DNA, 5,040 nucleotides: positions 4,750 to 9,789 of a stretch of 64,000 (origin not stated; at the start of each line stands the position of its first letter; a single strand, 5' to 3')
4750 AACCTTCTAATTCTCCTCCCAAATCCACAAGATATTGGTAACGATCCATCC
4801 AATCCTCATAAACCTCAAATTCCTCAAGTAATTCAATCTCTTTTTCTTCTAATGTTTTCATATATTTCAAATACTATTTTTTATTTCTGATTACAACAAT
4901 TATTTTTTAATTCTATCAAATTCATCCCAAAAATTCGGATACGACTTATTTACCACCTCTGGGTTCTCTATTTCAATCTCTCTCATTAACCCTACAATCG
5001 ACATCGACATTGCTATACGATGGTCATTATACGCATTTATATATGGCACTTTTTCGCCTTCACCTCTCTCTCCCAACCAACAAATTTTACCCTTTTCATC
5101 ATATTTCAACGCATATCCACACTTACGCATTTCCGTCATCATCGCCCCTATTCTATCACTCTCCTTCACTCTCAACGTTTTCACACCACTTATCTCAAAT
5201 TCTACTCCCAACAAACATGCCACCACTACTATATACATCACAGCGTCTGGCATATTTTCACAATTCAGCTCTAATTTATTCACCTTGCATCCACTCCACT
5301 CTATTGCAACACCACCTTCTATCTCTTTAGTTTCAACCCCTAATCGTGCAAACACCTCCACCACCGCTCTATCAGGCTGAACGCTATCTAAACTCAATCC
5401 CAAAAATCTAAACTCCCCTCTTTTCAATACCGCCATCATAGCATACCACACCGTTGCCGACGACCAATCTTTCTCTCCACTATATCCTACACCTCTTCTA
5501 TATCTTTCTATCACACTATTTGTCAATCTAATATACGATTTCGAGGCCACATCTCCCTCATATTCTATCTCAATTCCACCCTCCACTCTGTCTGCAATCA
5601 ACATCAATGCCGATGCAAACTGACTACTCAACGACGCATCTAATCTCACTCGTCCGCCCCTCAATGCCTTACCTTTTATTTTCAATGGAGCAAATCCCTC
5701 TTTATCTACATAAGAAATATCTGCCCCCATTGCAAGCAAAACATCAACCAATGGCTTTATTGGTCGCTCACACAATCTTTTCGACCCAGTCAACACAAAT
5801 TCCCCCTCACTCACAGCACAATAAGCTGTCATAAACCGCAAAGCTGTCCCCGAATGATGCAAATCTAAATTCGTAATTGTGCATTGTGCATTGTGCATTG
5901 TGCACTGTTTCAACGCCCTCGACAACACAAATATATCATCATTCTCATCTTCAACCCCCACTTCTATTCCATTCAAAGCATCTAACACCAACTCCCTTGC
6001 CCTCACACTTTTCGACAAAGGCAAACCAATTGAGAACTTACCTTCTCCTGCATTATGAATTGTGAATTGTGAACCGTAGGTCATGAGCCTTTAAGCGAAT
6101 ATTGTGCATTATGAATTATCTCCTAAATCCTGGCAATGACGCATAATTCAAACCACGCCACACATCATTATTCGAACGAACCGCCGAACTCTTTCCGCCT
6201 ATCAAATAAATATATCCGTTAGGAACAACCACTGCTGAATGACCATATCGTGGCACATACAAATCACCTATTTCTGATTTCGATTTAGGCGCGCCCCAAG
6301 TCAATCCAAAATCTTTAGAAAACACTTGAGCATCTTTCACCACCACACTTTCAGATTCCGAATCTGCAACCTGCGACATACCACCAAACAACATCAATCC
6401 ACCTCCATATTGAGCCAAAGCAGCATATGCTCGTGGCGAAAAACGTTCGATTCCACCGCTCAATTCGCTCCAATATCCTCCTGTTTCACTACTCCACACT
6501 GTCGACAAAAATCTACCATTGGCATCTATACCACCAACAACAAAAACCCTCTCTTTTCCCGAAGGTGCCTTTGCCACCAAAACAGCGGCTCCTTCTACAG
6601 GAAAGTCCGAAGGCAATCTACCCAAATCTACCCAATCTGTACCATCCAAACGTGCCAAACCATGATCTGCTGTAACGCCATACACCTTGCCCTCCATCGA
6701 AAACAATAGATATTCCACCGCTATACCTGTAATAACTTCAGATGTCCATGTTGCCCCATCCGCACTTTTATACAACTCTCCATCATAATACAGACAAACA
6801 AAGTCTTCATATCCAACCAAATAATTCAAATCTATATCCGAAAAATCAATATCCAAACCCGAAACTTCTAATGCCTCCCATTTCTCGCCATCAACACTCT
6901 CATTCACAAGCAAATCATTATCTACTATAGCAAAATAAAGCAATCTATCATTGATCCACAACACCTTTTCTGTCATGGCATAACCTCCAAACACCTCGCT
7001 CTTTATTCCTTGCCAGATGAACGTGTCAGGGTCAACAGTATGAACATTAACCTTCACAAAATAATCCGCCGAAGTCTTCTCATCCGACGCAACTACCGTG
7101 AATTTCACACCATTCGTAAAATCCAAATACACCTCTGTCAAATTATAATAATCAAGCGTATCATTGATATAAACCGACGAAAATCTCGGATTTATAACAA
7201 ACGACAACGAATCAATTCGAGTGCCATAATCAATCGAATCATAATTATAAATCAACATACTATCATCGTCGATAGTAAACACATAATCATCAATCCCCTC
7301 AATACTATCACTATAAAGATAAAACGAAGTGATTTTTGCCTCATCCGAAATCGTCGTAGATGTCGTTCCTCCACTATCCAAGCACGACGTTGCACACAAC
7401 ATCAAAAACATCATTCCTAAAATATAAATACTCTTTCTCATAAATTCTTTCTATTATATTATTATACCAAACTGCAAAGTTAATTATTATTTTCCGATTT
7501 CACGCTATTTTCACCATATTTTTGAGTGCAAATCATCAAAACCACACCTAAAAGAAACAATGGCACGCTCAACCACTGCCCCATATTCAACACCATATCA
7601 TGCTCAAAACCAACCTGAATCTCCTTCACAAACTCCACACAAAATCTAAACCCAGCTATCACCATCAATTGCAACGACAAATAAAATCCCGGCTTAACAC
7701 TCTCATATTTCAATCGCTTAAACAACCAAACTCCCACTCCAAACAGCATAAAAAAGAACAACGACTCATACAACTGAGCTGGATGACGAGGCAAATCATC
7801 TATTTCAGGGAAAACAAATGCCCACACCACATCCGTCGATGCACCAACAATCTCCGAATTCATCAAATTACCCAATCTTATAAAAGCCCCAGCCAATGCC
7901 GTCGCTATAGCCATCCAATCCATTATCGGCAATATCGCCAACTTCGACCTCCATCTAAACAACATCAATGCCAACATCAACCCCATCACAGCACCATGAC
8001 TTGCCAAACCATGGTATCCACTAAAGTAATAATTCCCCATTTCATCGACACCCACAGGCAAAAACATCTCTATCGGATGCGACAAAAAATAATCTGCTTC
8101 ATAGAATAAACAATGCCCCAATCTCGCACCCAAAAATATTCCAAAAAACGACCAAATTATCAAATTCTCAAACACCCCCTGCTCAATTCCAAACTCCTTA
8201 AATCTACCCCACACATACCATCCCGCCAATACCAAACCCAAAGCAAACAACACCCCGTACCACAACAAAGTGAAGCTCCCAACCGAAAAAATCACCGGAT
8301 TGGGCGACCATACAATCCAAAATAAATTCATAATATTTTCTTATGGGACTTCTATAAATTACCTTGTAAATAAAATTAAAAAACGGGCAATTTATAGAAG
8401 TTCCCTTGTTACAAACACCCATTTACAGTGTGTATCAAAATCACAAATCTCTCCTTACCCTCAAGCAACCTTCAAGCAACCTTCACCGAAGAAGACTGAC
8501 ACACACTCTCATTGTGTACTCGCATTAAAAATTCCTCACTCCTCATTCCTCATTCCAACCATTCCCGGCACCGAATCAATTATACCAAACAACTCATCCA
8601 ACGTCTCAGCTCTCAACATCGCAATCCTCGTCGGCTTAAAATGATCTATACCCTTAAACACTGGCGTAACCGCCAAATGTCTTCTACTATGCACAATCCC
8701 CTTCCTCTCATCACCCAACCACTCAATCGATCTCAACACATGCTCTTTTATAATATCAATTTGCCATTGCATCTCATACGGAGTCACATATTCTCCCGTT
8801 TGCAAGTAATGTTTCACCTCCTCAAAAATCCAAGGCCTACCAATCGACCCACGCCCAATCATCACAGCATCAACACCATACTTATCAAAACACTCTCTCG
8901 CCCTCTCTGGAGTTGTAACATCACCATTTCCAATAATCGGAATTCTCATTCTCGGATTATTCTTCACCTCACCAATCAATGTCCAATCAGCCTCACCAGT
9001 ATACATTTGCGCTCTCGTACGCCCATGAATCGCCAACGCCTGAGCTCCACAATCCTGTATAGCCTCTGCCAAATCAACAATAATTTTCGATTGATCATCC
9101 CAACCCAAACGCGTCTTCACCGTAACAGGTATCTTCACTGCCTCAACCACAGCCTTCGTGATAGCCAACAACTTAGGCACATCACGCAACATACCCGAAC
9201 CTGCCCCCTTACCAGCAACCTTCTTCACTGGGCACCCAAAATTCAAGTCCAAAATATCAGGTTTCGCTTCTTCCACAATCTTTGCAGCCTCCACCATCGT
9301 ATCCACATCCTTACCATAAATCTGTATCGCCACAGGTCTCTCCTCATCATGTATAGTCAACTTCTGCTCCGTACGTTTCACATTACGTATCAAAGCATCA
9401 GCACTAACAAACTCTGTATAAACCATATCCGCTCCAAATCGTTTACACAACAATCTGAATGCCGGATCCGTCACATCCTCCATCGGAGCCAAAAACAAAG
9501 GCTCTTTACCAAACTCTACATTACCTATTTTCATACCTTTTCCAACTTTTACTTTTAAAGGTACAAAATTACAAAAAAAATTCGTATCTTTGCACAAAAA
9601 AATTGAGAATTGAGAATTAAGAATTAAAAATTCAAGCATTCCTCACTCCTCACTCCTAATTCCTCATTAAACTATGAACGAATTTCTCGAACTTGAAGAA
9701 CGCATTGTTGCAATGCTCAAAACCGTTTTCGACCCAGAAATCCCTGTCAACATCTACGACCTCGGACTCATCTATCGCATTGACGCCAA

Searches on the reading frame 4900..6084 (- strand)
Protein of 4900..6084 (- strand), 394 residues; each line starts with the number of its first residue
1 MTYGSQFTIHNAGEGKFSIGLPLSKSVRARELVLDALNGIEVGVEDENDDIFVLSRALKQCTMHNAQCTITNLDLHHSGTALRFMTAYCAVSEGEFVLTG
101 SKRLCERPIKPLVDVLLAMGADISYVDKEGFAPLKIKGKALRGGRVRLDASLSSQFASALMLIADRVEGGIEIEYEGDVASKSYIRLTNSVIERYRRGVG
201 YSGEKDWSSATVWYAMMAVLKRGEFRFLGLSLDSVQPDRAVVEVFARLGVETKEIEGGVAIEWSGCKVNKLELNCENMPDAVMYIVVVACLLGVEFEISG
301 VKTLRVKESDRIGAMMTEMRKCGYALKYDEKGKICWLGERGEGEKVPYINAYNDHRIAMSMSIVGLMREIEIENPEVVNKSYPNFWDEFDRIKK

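Call 21: search_protein_families(library=pfam, proteins=[window:4900-6084:-])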
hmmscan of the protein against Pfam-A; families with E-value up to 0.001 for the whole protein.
window:4900-6084:- (394 aa): 1 family
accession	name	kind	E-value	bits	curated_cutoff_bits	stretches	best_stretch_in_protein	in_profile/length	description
PF00275.25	EPSP_synthase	-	1.5e-62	212.1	22.8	2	204-388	233-416/417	EPSP synthase (3-phosphoshikimate 1-carboxyvinyltransferase)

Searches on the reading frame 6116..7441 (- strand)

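Call 21: search_protein_families(library=pfam, proteins=[window:6116-7441:-])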
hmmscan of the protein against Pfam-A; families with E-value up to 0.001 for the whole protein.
window:6116-7441:- (441 aa): 7 families
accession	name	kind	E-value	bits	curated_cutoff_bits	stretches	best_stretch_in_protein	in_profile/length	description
PF19755.4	DUF6242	-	4.3e-33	115.4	29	1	35-232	2-217/217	Domain of unknown function (DUF6242)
PF24681.1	Kelch_KLHDC2_KLHL20_DRC7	-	8.1e-12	45.3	50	1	295-428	61-182/221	KLHDC2/KLHL20/DRC7 Kelch-repeats domain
PF01344.31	Kelch_1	-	4.3e-10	39.4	20.1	0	401-429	4-31/46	Kelch motif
PF13964.12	Kelch_6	-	2.3e-08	34.2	25.3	0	397-429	1-32/50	Kelch motif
PF13418.12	Kelch_4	-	8.4e-08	32.5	21.6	1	397-428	1-32/49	Galactose oxidase, central domain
PF24981.1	Beta-prop_ATRN-LZTR1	-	2.9e-07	30.5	50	1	321-423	189-286/289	Attractin/LZTR1 beta-propeller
PF13415.12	Kelch_3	-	4.7e-07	30.3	22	0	297-343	2-46/48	Galactose oxidase, central domain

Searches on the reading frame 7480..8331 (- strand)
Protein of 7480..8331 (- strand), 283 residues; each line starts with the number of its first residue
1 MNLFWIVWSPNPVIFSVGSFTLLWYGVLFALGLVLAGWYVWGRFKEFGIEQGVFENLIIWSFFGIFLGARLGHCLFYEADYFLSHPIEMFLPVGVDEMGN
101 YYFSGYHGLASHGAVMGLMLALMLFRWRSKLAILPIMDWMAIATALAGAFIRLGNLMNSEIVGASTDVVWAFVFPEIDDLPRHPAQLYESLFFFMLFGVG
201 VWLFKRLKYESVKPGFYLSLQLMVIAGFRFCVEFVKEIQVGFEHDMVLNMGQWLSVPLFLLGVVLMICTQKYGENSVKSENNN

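Call 21: search_protein_families(library=pfam, proteins=[window:7480-8331:-])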
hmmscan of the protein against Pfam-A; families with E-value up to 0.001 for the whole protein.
window:7480-8331:- (283 aa): 1 family
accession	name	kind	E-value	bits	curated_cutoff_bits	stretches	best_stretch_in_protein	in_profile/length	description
PF01790.23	LGT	-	2.2e-55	188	24.9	1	12-267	1-239/240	Prolipoprotein diacylglyceryl transferase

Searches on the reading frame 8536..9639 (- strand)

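Call 21: search_protein_families(library=pfam, proteins=[window:8536-9639:-])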
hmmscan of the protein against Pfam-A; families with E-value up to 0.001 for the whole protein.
window:8536-9639:- (367 aa): 3 families
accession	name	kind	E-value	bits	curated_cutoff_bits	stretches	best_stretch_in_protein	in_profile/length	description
PF01207.24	Dus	-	7.1e-89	298.4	20.4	1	50-324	2-274/311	Dihydrouridine synthase (Dus)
PF01180.27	DHO_dh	-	5.9e-07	29.4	27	0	86-176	82-164/291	Dihydroorotate dehydrogenase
PF04131.20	NanE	-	0.00031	20.4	27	0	206-269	122-179/192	Putative N-acetylmannosamine-6-phosphate epimerase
